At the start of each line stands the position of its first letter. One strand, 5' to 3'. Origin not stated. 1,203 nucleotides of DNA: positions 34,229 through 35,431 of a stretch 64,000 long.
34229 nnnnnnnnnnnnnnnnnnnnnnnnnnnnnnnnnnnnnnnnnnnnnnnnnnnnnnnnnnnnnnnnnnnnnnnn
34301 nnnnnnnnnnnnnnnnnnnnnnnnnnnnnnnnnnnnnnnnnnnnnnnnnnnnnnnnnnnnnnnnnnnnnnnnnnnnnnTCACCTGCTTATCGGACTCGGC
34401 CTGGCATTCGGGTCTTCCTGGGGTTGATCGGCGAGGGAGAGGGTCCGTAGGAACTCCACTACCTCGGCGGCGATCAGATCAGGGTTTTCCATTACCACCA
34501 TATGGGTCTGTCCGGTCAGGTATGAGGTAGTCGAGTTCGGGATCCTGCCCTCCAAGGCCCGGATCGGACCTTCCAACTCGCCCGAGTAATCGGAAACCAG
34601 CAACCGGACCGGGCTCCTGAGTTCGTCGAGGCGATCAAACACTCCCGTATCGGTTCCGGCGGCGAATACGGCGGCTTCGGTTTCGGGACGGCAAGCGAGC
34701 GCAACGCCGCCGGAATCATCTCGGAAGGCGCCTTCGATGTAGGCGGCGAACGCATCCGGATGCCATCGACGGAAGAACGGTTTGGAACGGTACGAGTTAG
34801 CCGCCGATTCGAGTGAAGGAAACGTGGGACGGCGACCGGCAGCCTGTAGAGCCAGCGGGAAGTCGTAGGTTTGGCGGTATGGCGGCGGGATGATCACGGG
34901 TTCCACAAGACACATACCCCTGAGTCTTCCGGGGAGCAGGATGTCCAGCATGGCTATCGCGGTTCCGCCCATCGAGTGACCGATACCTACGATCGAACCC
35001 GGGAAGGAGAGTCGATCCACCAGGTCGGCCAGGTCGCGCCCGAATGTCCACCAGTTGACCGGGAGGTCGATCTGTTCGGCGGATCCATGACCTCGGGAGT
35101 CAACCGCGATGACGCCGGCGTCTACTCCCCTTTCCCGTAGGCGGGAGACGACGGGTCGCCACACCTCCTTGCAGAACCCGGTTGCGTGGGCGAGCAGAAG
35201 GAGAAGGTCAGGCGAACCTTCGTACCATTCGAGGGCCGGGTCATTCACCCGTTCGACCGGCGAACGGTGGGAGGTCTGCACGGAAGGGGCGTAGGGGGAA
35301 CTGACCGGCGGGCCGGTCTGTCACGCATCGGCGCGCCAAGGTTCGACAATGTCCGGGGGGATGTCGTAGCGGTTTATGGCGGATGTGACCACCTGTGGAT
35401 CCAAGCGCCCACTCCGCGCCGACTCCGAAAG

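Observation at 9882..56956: Unannotated six-copy interspersed repeat family (about 150-210 bp) with about 20-bp terminal inverted repeats, MITE/Correia-like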

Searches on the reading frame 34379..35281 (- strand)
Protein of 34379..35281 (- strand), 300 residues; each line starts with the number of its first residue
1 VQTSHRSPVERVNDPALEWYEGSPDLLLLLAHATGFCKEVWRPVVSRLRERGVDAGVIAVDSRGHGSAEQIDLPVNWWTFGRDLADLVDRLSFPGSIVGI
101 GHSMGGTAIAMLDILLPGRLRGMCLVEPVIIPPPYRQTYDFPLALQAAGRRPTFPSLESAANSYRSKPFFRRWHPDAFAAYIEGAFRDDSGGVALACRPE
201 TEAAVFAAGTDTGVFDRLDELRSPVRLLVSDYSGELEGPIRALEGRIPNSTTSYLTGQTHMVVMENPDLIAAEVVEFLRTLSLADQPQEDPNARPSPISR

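Call 72: search_protein_families(library=pfam, proteins=[window:34379-35281:-], max_evalue=0.00001)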
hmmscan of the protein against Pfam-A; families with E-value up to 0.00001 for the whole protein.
window:34379-35281:- (300 aa): 3 families
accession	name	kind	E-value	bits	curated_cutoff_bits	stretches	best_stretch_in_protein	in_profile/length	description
PF12697.13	Abhydrolase_6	-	9.1e-18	66.1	26.3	1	28-272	1-216/217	Alpha/beta hydrolase family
PF00561.26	Abhydrolase_1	-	2.1e-08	34.6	25.8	1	28-134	3-106/245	alpha/beta hydrolase fold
PF12146.15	Hydrolase_4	-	2.4e-08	34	27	1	27-159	6-139/239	Serine aminopeptidase, S33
